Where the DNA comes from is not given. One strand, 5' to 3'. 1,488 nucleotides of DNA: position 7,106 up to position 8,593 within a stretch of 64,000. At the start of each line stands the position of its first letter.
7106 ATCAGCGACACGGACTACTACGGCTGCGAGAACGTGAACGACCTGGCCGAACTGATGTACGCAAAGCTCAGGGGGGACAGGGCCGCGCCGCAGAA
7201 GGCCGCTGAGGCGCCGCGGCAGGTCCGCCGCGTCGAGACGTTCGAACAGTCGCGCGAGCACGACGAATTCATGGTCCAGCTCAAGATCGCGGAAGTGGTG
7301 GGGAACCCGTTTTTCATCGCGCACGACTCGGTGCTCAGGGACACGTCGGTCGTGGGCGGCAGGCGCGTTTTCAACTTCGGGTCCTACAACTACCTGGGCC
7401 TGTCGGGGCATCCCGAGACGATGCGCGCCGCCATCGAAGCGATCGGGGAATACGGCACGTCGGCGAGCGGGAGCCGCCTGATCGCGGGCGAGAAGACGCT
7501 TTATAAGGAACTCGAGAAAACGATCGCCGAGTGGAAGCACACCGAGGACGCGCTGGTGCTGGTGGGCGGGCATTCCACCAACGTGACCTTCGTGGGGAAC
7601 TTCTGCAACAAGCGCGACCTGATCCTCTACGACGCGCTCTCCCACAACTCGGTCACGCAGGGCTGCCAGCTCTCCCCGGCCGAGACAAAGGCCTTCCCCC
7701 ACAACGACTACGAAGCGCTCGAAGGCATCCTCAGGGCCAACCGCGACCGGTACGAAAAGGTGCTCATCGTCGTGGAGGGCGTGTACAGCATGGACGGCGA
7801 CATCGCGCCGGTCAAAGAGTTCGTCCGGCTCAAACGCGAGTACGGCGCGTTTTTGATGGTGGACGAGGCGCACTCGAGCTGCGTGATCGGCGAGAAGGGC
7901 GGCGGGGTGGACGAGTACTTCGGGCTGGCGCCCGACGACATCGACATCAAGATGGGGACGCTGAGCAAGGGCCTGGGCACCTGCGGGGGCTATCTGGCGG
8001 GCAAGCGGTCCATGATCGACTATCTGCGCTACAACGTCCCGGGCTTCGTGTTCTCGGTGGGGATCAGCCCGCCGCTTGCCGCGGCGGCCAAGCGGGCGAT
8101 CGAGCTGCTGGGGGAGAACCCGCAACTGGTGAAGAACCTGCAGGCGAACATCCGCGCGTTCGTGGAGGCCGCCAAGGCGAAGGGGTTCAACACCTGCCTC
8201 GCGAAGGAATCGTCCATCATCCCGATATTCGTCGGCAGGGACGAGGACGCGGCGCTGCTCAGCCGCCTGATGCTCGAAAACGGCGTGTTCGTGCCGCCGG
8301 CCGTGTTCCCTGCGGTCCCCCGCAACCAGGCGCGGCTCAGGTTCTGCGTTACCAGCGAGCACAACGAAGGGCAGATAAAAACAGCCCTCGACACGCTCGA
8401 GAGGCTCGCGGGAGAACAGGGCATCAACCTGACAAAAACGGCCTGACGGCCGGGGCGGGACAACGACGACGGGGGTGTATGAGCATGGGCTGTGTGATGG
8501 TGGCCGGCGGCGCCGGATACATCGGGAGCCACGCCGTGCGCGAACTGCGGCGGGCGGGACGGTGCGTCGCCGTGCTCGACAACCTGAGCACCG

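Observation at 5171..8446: Single 1,091-aa polypeptide fusing acyl-adenylate ligase, ACP and a serine-palmitoyltransferase-like alpha-oxoamine synthase, embedded in a sugar-nucleotide locus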

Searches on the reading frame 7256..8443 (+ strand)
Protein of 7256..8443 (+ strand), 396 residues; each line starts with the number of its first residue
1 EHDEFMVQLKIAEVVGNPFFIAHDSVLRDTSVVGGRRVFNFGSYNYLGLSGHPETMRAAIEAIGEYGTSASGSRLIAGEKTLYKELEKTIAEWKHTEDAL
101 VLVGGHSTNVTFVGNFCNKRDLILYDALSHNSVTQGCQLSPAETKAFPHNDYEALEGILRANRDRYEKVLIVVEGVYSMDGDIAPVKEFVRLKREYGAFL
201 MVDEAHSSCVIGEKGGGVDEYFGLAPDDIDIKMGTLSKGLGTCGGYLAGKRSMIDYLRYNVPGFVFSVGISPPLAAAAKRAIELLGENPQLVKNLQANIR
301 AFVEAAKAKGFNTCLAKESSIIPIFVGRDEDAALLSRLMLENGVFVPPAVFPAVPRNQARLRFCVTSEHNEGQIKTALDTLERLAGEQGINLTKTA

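Call 32: search_solved_structures(query=window:7256-8443:+, max_evalue=1e-30, show_alignments=4)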
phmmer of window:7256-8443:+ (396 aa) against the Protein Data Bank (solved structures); distinct sequences matched with E-value up to 1e-30: 41.
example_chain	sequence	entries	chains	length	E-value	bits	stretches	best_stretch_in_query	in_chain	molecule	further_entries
8s1y_A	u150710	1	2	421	4.7e-68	233.4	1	31-389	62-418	8-amino-7-oxononanoate synthase/2-amino-3-ketobutyrate coenzyme A ligase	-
7poa_A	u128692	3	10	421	1.2e-67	232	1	31-389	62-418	8-amino-7-oxononanoate synthase/2-amino-3-ketobutyrate coenzyme A ligase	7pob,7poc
3a2b_A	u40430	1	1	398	3.8e-65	223.8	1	27-383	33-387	Serine palmitoyltransferase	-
8guh_A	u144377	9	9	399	3.8e-65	223.8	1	27-383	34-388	Serine palmitoyltransferase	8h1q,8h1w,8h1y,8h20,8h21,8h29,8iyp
7k0i_B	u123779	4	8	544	1.9e-61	211.6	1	37-384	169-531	Serine palmitoyltransferase 2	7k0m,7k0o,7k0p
6m4n_B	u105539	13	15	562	2.1e-61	211.4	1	37-384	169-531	Serine palmitoyltransferase 2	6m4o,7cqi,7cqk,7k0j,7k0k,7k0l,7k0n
2jg2_A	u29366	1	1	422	2.7e-59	204.5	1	14-383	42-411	SERINE PALMITOYLTRANSFERASE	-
2w8j_A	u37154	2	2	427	2.7e-59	204.5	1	14-383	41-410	SERINE PALMITOYLTRANSFERASE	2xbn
2jgt_A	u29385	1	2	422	3.5e-59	204.1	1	15-383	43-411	SERINE PALMITOYLTRANSFERASE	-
2x8u_A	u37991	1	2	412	4.7e-59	203.7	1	11-385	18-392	SERINE PALMITOYLTRANSFERASE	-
2w8t_A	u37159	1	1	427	5e-59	203.6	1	14-383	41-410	SERINE PALMITOYLTRANSFERASE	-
3tqx_A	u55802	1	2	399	5.5e-59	203.5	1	33-384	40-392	2-amino-3-ketobutyrate coenzyme A ligase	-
2w8u_A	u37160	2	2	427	7e-59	203.2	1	14-383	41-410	SERINE PALMITOYLTRANSFERASE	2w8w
2w8v_A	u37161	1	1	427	9.3e-59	202.7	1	14-383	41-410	SERINE PALMITOYLTRANSFERASE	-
1fc4_A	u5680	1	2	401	1.7e-58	201.9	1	28-390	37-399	2-AMINO-3-KETOBUTYRATE CONENZYME A LIGASE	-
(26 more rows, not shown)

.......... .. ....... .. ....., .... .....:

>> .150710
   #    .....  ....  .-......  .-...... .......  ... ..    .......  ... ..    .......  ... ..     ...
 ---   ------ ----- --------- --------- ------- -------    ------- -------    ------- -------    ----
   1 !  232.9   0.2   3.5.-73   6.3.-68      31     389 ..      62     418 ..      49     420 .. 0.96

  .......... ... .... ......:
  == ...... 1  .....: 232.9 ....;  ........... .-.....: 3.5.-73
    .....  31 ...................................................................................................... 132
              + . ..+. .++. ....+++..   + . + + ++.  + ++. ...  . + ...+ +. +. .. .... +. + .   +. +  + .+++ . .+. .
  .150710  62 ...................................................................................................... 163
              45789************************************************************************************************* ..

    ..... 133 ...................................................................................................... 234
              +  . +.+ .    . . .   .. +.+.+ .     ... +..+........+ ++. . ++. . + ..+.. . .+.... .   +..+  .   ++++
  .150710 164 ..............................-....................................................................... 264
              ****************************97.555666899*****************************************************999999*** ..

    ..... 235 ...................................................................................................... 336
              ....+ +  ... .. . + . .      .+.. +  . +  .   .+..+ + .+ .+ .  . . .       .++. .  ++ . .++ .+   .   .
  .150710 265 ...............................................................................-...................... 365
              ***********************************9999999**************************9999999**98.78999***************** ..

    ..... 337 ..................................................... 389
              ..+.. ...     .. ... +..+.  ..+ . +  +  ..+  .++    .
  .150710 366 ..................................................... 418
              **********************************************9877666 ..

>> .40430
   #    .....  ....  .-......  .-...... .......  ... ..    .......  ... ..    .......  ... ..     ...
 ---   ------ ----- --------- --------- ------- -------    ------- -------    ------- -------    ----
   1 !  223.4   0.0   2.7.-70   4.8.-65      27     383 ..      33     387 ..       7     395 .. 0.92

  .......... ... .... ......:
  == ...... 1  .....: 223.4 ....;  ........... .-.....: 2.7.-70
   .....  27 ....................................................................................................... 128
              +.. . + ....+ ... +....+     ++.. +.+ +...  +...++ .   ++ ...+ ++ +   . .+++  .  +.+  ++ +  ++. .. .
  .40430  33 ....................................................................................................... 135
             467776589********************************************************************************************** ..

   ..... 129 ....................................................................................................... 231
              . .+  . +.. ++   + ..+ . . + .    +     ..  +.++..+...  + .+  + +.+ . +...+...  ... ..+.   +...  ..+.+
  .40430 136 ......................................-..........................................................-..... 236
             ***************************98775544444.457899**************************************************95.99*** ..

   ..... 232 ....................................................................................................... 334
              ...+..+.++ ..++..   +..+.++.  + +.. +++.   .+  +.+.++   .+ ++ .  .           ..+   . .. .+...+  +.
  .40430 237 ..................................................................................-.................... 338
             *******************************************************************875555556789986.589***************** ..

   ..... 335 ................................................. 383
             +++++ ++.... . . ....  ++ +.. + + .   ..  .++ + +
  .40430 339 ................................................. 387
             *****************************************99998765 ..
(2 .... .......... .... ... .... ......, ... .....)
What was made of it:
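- On Alpha-oxoamine synthase family (fold-type I PLP, CoA/ACP-dependent acyltransferases): ThAOS scores 233 bits, S. multivorum SPT 224 and Kbl about 203 (call 32).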

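Call 73: search_protein_representatives(protein=window:7256-8443:+)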
Query: 396 residues. Proteins with E-value up to 0.001 (for the whole library): 21566; up to 1e-10: 13035; up to 1e-30: 4754. The best 150 are listed.
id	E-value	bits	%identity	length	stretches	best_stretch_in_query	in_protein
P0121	8.0e-176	601.3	70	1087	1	2-388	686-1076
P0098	4.9e-173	592.1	67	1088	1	12-392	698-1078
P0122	4.1e-172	589.1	68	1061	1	8-390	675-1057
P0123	5.3e-169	578.8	66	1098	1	7-392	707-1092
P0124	2.6e-168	576.6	68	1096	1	8-387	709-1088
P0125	1.1e-167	574.6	67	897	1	15-393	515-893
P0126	5.5e-163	559.0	64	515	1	3-392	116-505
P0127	4.3e-162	556.1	65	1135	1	12-384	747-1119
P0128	1.8e-161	554.0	65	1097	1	14-392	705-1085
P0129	2.1e-161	553.8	65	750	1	10-392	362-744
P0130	4.4e-161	552.8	65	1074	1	18-384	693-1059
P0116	2.6e-160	550.2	62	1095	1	2-390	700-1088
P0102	2.7e-160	550.2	62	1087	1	11-392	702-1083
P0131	8.1e-159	545.3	64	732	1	15-392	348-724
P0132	9.9e-158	541.7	63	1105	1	13-383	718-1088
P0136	1.1e-150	518.5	63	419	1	9-392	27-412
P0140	5.7e-118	410.8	49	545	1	15-383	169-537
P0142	1.0e-117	410.0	51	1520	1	8-383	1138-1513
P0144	2.9e-116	405.2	48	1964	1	11-380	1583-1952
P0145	5.4e-116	404.3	49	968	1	9-384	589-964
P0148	4.9e-115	401.2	50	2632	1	9-377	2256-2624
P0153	8.7e-113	393.8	50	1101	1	9-387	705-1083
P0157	8.2e-111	387.3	49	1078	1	7-381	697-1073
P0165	3.5e-109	381.9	47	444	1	11-381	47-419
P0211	1.6e-103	363.3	46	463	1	4-387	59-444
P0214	2.3e-103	362.8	47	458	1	15-381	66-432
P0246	1.4e-100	353.6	44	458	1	16-390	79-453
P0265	9.7e-99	347.5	45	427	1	15-378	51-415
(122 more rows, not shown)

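Call 74: search_protein_families(library=pfam, proteins=[P0142, P0144, P0148, P0153, P0140, P0165, P0145], max_evalue=0.00001)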
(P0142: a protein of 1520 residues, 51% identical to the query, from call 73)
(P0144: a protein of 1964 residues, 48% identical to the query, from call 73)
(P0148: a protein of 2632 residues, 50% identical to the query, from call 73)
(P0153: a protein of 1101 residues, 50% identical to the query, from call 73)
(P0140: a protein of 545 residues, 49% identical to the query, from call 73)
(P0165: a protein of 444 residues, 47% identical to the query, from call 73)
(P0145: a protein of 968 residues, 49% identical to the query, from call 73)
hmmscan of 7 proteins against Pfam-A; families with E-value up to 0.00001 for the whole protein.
P0142 (1520 aa): 11 families
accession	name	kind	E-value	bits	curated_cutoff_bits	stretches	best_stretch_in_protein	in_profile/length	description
PF08659.16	KR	-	6.4e-63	212.3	22.6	1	732-906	1-180/180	KR domain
PF00155.27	Aminotran_1_2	-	9.6e-49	166.9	19.7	1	1167-1508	2-358/361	Aminotransferase class I and II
PF14765.12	PS-DH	-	1.1e-31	110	23.7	1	26-160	18-164/166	Polyketide synthase dehydratase N-terminal domain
PF00107.32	ADH_zinc_N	-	4.3e-19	69.2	31.8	1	549-644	1-96/129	Zinc-binding dehydrogenase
PF13602.12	ADH_zinc_N_2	-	1.4e-17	65.3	27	1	580-717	1-134/134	Zinc-binding dehydrogenase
PF00106.31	adh_short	-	9.4e-14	51.8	26.6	1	735-889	4-163/195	short chain dehydrogenase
PF00550.31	PP-binding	-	4.6e-13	49.6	20.8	1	1008-1073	3-67/67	Phosphopantetheine attachment site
PF21394.3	Beta-ketacyl_N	-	1.3e-09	38.3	26.9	1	197-359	2-166/170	Beta-ketoacyl synthase-like, N-terminal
PF08240.17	ADH_N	-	7.7e-09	36.2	23.5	1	418-507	2-103/104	Alcohol dehydrogenase GroES-like domain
PF13561.12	adh_short_C2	-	3.2e-07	30.6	27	1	743-888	8-156/236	Enoyl-(Acyl carrier protein) reductase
PF00266.25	Aminotran_5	-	5.8e-07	29.2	21.5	1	1185-1339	15-181/371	Aminotransferase class-V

P0144 (1964 aa): 13 families
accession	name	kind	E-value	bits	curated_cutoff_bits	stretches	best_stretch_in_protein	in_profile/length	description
PF08659.16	KR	-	1.2e-67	227.8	22.6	1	1172-1349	1-179/180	KR domain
PF00155.27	Aminotran_1_2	-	1.4e-47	163.1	19.7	1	1610-1951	3-359/361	Aminotransferase class I and II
PF00698.26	Acyl_transf_1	-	9.6e-43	147.3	32.7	1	2-255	59-311/319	Acyl transferase domain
PF14765.12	PS-DH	-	2e-33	115.7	23.7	1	435-581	14-164/166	Polyketide synthase dehydratase N-terminal domain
PF21089.3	PKS_DH_N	-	3.9e-20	72.1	27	1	306-394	1-98/103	Polyketide synthase dehydratase domain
PF00107.32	ADH_zinc_N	-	1.3e-18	67.6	31.8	1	992-1082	1-91/129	Zinc-binding dehydrogenase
PF13602.12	ADH_zinc_N_2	-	4.6e-16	60.4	27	1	1024-1160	2-134/134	Zinc-binding dehydrogenase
PF00550.31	PP-binding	-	8.3e-16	58.4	20.8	1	1451-1517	2-67/67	Phosphopantetheine attachment site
PF00106.31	adh_short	-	6.8e-13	49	26.6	1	1175-1330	4-160/195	short chain dehydrogenase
PF08240.17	ADH_N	-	2.4e-10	41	23.5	1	861-950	2-103/104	Alcohol dehydrogenase GroES-like domain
PF21394.3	Beta-ketacyl_N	-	3e-08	33.9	26.9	1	628-788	11-164/170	Beta-ketoacyl synthase-like, N-terminal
PF13561.12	adh_short_C2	-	1.8e-07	31.4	27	1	1183-1330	8-154/236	Enoyl-(Acyl carrier protein) reductase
PF00266.25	Aminotran_5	-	3.8e-07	29.8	21.5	1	1627-1780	15-180/371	Aminotransferase class-V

P0148 (2632 aa): 19 families
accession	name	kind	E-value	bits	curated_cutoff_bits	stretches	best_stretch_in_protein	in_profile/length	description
PF00109.32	ketoacyl-synt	-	1.6e-100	336.3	20.8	1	13-260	2-252/252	Beta-ketoacyl synthase, N-terminal domain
PF08659.16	KR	-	1e-66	224.7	22.6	1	1809-1982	1-179/180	KR domain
PF00698.26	Acyl_transf_1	-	2.1e-61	208.6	32.7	1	538-872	2-300/319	Acyl transferase domain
PF00155.27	Aminotran_1_2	-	6.6e-47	160.9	19.7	1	2288-2628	6-361/361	Aminotransferase class I and II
PF02801.28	Ketoacyl-synt_C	-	3.4e-42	143.6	20.8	1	268-386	1-119/119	Beta-ketoacyl synthase, C-terminal domain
PF14765.12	PS-DH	-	3.8e-34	118.1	23.7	1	1076-1227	4-164/166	Polyketide synthase dehydratase N-terminal domain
PF13602.12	ADH_zinc_N_2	-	2.6e-23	83.9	27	1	1659-1795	2-134/134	Zinc-binding dehydrogenase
PF21089.3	PKS_DH_N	-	9.7e-21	74.1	27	1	937-1048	1-102/103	Polyketide synthase dehydratase domain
PF16197.11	KAsynt_C_assoc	-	6.7e-20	72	33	1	388-498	1-107/111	Ketoacyl-synthetase C-terminal extension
PF22621.2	CurL-like_PKS_C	-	1.8e-19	69.9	27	1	450-513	1-64/64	CurL-like, PKS C-terminal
PF00107.32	ADH_zinc_N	-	5.5e-19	68.8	31.8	1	1627-1717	1-91/129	Zinc-binding dehydrogenase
PF00550.31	PP-binding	-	8.1e-17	61.7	20.8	1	2084-2149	3-67/67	Phosphopantetheine attachment site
PF00106.31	adh_short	-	6.4e-13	49.1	26.6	1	1812-1964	4-161/195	short chain dehydrogenase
PF21394.3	Beta-ketacyl_N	-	5.6e-12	46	26.9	1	1263-1423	3-158/170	Beta-ketoacyl synthase-like, N-terminal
PF08240.17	ADH_N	-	2.1e-09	38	23.5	1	1496-1586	2-104/104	Alcohol dehydrogenase GroES-like domain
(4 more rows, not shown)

P0153 (1101 aa): 4 families
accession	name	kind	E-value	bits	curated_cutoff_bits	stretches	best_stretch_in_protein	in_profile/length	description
PF00501.34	AMP-binding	-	1.1e-69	235.6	29.9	1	21-421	1-384/384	AMP-binding enzyme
PF00155.27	Aminotran_1_2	-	8.4e-46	157.2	19.7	1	734-1077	3-361/361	Aminotransferase class I and II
PF00550.31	PP-binding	-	2e-12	47.6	20.8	1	610-670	2-66/67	Phosphopantetheine attachment site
PF23024.1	AMP-dom_DIP2-like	-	3.4e-07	30.7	27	1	465-565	2-95/110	Disco-interacting protein 2-like, AMP domain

P0140 (545 aa): 4 families
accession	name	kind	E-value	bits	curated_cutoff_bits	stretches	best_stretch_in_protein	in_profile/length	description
PF00155.27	Aminotran_1_2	-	1.1e-40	140.4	19.7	1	191-532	2-358/361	Aminotransferase class I and II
PF00550.31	PP-binding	-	4.3e-16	59.4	20.8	1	42-107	2-67/67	Phosphopantetheine attachment site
PF23297.2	ACP_SdgA_C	-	4e-08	33.7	27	1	36-113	8-85/95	Highly reducing polyketide synthase sdgA, C-terminal ACP domain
PF00266.25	Aminotran_5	-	1.8e-06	27.6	21.5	1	213-364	19-182/371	Aminotransferase class-V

P0165 (444 aa): 1 family
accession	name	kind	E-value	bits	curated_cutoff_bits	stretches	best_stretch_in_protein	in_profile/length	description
PF00155.27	Aminotran_1_2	-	7.5e-51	173.9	19.7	1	75-419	2-361/361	Aminotransferase class I and II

P0145 (968 aa): 9 families
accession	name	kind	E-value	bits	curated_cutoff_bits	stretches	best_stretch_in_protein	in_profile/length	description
PF08659.16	KR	-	3.4e-67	226.3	22.6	1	146-324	1-179/180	KR domain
PF00155.27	Aminotran_1_2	-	3.6e-49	168.3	19.7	1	617-960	2-360/361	Aminotransferase class I and II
PF13602.12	ADH_zinc_N_2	-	7.7e-19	69.4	27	1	6-132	12-134/134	Zinc-binding dehydrogenase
PF00106.31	adh_short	-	1.6e-14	54.3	26.6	1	148-310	3-165/195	short chain dehydrogenase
PF00550.31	PP-binding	-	5.9e-12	46.1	20.8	1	428-493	3-67/67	Phosphopantetheine attachment site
PF00107.32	ADH_zinc_N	-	2e-08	34.7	31.8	1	2-54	40-91/129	Zinc-binding dehydrogenase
PF13561.12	adh_short_C2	-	6.2e-08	32.9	27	1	157-297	8-146/236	Enoyl-(Acyl carrier protein) reductase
PF23297.2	ACP_SdgA_C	-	1.6e-06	28.5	27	1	424-497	11-83/95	Highly reducing polyketide synthase sdgA, C-terminal ACP domain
PF00266.25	Aminotran_5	-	5.3e-06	26.1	21.5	1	658-789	40-181/371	Aminotransferase class-V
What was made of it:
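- These enzymes present long saturated acyl-S-ACP (calls 73, 74). The domain sits in a clade otherwise found in PKS assembly lines (calls 73, 74). The PKS relatives are fully reducing, that is fatty-acid-like (call 74).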

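Call 75: list_cluster_members(proteins=[P0165, P0211, P0214, P0246, P0265, P0148, P0153, P0136, P0144, P0157])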
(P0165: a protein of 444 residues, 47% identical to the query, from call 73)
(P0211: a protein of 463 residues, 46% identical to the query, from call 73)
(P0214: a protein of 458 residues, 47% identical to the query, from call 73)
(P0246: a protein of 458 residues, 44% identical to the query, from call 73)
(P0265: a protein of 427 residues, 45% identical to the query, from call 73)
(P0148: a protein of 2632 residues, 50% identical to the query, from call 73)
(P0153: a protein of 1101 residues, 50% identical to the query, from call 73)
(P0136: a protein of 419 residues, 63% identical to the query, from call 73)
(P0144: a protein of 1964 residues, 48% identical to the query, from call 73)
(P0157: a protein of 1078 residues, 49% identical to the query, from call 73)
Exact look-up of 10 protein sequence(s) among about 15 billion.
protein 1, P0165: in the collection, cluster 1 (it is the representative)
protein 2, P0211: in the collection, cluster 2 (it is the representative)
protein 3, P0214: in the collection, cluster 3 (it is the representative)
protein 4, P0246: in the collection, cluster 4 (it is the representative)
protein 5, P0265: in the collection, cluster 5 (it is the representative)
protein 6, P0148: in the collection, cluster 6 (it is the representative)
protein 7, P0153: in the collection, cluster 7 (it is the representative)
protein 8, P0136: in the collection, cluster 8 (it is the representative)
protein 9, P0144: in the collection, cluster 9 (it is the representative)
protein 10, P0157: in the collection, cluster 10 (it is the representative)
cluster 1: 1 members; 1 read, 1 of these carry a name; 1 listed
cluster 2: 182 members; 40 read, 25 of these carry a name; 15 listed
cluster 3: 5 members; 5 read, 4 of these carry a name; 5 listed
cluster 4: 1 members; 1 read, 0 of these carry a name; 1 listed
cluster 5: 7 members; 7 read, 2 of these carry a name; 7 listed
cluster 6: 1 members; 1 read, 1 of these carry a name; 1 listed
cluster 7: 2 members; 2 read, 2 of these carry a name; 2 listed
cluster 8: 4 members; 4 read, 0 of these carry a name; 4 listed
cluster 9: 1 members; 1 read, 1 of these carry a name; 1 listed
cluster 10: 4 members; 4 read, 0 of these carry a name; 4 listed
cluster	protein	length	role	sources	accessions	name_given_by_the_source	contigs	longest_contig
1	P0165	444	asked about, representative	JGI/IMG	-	8-amino-7-oxononanoate synthase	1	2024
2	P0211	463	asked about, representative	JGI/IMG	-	8-amino-7-oxononanoate synthase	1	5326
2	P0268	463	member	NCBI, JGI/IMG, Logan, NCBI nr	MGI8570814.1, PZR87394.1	MAG: aminotransferase class I/II-fold pyridoxal phosphate-dependent enzyme [Methylocella ... | MAG: 8-amino-7-oxononanoate synthase [Hyphomicrobiales bacterium]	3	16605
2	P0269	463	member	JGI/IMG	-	8-amino-7-oxononanoate synthase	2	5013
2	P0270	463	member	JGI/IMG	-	8-amino-7-oxononanoate synthase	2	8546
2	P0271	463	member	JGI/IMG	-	8-amino-7-oxononanoate synthase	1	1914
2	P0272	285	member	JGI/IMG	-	8-amino-7-oxononanoate synthase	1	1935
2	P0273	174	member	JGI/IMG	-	8-amino-7-oxononanoate synthase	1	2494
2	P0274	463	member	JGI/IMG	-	8-amino-7-oxononanoate synthase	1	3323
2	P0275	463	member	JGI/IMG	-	8-amino-7-oxononanoate synthase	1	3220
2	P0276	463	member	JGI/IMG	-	8-amino-7-oxononanoate synthase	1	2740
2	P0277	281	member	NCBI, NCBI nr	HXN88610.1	MAG TPA: aminotransferase class I/II-fold pyridoxal phosphate-dependent enzyme, partial ... | aminotransferase class I/II-fold pyridoxal phosphate-dependent enzyme [Methylocella sp.]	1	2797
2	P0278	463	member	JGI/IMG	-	8-amino-7-oxononanoate synthase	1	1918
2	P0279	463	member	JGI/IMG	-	8-amino-7-oxononanoate synthase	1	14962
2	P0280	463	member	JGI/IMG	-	8-amino-7-oxononanoate synthase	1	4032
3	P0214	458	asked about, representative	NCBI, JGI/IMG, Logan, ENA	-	8-amino-7-oxononanoate synthase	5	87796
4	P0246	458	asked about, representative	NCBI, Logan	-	-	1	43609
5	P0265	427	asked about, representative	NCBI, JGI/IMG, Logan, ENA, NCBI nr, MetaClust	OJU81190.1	MAG: 8-amino-7-oxononanoate synthase [Chlamydia sp. 32-24] | \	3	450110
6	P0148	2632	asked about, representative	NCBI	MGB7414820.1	MAG: aminotransferase class I/II-fold pyridoxal phosphate-dependent enzyme ...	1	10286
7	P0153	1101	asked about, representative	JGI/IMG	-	8-amino-7-oxononanoate synthase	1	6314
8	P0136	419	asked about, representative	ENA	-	-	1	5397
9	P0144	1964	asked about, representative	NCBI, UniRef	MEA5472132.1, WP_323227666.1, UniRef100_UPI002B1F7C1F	aminotransferase class I/II-fold pyridoxal phosphate-dependent enzyme, partial [Spirulina ... | aminotransferase class I/II-fold pyridoxal phosphate-dependent enzyme n=1 Tax=Spirulina ...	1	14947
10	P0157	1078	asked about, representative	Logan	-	-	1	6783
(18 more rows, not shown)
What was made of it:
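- Tried and rejected: Source names of the nearest outside relatives: uninformative (call 75).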
